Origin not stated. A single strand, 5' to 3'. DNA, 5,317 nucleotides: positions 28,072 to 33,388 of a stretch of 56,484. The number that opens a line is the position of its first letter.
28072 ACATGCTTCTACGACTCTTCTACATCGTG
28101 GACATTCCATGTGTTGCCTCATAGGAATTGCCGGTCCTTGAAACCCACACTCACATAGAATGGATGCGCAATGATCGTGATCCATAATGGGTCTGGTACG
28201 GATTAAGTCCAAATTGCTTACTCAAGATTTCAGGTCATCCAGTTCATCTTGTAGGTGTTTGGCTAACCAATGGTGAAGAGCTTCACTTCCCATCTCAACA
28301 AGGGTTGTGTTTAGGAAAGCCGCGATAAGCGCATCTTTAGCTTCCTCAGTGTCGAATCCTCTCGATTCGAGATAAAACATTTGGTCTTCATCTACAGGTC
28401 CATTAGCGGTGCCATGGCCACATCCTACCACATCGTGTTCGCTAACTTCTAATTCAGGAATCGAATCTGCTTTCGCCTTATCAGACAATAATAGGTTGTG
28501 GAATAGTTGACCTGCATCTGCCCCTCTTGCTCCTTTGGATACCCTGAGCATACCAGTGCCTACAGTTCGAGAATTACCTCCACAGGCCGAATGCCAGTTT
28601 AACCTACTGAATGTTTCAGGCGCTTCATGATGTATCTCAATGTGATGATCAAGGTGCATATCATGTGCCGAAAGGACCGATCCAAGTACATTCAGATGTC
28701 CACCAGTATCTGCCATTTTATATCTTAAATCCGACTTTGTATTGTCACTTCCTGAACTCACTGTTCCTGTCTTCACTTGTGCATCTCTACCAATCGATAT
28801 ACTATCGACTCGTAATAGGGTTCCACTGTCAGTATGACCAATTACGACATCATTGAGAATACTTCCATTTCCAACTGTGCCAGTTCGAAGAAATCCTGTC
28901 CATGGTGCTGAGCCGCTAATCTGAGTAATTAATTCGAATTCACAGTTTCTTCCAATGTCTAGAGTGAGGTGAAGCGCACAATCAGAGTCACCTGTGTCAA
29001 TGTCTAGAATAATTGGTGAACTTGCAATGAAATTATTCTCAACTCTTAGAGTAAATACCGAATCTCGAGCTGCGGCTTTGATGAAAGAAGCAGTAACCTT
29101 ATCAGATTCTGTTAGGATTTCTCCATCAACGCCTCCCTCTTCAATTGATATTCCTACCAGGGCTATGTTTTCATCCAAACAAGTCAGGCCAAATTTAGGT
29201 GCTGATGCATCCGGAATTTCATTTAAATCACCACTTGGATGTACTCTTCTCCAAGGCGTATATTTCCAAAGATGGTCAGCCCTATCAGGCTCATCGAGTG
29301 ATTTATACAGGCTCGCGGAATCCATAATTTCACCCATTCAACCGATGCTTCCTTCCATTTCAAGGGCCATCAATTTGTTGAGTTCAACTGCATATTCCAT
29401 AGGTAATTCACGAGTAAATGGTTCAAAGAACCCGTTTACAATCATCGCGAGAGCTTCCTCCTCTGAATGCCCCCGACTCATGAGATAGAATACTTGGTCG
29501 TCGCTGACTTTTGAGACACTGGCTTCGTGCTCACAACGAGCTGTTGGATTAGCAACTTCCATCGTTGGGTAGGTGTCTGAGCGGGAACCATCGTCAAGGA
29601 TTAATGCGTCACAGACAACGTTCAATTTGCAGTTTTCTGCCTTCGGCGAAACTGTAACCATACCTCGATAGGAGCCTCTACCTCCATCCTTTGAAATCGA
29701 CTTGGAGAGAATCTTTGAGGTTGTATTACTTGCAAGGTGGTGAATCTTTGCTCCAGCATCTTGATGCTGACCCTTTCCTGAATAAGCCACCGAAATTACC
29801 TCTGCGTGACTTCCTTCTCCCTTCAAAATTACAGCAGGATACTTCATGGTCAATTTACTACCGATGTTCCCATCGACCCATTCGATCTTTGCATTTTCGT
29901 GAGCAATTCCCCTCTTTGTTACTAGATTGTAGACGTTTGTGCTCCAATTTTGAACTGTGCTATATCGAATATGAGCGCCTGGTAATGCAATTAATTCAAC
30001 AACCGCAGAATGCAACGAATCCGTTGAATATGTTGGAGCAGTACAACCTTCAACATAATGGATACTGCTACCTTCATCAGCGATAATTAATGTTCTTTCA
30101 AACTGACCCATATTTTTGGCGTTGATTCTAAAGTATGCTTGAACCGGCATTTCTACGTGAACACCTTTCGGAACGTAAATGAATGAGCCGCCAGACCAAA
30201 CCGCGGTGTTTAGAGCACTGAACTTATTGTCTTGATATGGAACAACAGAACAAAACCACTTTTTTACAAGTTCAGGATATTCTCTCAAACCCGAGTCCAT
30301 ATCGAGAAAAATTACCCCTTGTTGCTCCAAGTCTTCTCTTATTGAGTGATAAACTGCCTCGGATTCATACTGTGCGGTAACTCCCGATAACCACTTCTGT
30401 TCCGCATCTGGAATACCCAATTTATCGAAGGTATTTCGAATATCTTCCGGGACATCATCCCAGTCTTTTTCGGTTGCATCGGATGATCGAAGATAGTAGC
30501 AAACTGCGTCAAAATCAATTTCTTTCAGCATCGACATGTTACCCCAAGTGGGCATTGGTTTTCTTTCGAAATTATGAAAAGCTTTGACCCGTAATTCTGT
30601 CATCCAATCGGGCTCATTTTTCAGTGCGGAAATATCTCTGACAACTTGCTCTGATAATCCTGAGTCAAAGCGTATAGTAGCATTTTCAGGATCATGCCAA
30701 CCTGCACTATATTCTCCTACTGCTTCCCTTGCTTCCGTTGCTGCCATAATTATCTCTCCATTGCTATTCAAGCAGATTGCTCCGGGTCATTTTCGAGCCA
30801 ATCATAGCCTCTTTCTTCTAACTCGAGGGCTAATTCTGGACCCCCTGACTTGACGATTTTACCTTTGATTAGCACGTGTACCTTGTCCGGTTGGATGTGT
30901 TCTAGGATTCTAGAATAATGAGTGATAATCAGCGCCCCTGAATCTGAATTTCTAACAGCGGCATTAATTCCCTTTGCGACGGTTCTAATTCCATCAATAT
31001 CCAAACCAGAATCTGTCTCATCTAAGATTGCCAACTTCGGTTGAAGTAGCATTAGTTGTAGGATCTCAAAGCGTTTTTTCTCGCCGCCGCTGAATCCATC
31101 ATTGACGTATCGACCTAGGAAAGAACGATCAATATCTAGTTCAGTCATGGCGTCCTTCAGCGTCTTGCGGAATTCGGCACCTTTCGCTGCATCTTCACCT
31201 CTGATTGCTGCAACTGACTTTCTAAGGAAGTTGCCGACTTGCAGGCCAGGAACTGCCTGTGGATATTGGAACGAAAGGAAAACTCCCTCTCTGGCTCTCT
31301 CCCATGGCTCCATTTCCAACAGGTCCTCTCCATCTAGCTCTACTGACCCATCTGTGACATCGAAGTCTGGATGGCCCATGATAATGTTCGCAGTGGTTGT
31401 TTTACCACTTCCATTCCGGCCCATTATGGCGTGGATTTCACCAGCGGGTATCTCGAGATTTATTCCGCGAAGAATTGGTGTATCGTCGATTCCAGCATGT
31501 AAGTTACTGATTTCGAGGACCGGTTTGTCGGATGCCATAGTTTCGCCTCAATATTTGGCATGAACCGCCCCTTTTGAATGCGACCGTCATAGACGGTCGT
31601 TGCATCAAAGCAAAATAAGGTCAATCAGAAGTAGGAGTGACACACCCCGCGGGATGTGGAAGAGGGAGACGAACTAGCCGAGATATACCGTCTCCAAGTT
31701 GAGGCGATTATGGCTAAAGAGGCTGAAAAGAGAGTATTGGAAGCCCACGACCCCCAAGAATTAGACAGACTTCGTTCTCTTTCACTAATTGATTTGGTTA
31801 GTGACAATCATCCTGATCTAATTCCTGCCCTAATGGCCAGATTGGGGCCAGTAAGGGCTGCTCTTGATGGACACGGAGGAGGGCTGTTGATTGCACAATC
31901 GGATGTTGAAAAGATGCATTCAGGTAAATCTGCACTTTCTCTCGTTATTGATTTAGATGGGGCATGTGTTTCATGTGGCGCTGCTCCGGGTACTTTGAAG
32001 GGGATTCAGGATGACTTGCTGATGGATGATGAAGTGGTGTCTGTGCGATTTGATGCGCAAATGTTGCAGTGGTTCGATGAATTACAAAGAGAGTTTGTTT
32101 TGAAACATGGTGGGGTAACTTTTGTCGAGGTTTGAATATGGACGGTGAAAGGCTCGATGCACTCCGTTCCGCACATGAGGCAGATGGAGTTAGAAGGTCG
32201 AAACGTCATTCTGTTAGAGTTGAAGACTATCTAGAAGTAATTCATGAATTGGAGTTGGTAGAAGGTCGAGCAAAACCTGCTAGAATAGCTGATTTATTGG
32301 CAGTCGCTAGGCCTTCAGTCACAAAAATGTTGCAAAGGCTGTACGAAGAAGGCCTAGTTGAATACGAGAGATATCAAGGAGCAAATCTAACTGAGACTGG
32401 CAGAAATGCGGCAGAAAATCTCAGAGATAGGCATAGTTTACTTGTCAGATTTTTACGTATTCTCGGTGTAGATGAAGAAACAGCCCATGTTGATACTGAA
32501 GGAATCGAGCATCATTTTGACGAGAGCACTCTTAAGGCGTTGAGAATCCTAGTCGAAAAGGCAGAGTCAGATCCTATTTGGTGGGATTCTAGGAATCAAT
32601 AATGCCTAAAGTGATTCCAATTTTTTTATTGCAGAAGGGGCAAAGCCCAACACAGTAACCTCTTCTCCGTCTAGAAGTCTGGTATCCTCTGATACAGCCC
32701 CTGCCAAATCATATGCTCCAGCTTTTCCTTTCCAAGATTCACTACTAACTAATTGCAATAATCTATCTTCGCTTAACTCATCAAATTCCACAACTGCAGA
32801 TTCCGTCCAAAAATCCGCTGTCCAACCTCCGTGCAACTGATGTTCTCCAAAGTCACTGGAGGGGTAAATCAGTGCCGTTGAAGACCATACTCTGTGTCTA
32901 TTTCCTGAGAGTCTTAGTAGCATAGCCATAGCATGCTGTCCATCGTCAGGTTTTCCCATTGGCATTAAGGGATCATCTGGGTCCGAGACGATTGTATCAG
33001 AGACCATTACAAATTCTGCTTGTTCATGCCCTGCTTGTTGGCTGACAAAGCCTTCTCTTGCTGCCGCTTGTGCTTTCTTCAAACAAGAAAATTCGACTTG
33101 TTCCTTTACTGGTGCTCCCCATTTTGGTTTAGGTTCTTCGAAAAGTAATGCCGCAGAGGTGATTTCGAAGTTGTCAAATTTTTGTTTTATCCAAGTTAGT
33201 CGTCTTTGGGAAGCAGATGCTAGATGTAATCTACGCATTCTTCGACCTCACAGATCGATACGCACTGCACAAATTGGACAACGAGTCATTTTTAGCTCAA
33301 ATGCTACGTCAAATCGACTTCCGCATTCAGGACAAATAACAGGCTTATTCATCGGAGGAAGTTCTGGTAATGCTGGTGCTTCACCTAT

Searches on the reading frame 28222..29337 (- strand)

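Call 22: search_protein_families(library=pfam, proteins=[window:28222-29337:-], max_evalue=0.001)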
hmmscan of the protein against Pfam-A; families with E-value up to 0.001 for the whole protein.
window:28222-29337:- (371 aa): 1 family
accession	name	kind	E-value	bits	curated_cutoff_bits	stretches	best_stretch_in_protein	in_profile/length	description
PF01458.23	SUFBD_core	-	7.6e-46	156.9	27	1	123-341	13-232/232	SUF system FeS cluster assembly, SufBD core domain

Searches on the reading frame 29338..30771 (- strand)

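Call 22: search_protein_families(library=pfam, proteins=[window:29338-30771:-], max_evalue=0.001)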
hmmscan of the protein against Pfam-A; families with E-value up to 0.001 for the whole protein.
window:29338-30771:- (477 aa): 2 families
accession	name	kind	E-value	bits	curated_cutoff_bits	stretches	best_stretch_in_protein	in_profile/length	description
PF01458.23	SUFBD_core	-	6.1e-85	284.8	27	1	214-448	1-232/232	SUF system FeS cluster assembly, SufBD core domain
PF19295.5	SufBD_N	-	2.5e-12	47.2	23.5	1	150-211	110-171/172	SufBD protein N-terminal region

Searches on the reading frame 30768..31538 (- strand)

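Call 22: search_protein_families(library=pfam, proteins=[window:30768-31538:-], max_evalue=0.001)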
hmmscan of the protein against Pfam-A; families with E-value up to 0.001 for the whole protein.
window:30768-31538:- (256 aa): 2 families
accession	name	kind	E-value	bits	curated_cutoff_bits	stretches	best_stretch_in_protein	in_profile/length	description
PF00005.33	ABC_tran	-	4.2e-25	89.4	25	1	23-175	1-135/137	ABC transporter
PF02463.25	SMC_N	-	6.8e-06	26.1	40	0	139-215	135-205/220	RecF/RecN/SMC N terminal domain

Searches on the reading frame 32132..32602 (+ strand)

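Call 22: search_protein_families(library=pfam, proteins=[window:32132-32602:+], max_evalue=0.001)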
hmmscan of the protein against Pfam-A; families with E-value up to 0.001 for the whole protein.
window:32132-32602:+ (156 aa): 9 families
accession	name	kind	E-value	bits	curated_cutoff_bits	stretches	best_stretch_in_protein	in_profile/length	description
PF01325.25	Fe_dep_repress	-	1.5e-15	57.6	26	1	29-84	5-60/60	Iron dependent repressor, N-terminal DNA binding domain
PF02742.21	Fe_dep_repr_C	-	2.4e-14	53.5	27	1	87-148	1-63/70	Iron dependent repressor, metal binding and dimerisation domain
PF12802.13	MarR_2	-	1.6e-05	25.4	27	1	35-80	9-54/61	MarR family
PF13545.12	HTH_Crp_2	-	3.9e-05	24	27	1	51-79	27-56/70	Crp-like helix-turn-helix domain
PF09339.16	HTH_IclR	-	0.00017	21.7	22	1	48-79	20-51/52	IclR helix-turn-helix domain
PF01047.28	MarR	-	0.00019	21.7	24.6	1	45-77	16-48/59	MarR family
PF25213.1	HVO_A0261_N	-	0.0005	20.3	35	1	42-99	20-76/86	HVO_A0261 N-terminal domain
PF18918.5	DUF5669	-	0.0006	19.7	25.9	0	59-103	32-74/76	Family of unknown function (DUF5669)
PF01978.25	TrmB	-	0.00082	19.6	25.6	0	43-79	19-55/68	Sugar-specific transcriptional regulator TrmB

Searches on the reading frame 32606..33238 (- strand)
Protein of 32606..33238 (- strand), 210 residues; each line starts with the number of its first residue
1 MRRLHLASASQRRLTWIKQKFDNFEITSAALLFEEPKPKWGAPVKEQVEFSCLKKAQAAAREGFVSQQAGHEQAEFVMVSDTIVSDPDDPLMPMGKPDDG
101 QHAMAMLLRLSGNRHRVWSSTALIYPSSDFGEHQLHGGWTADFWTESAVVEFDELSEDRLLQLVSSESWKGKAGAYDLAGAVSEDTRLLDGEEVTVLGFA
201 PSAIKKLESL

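Call 22: search_protein_families(library=pfam, proteins=[window:32606-33238:-], max_evalue=0.001)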
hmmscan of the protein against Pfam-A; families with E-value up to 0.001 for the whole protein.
window:32606-33238:- (210 aa): 1 family
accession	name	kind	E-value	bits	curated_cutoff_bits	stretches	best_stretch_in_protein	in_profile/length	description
PF02545.19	Maf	-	4.9e-25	88.7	27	1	3-201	1-177/187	Maf-like protein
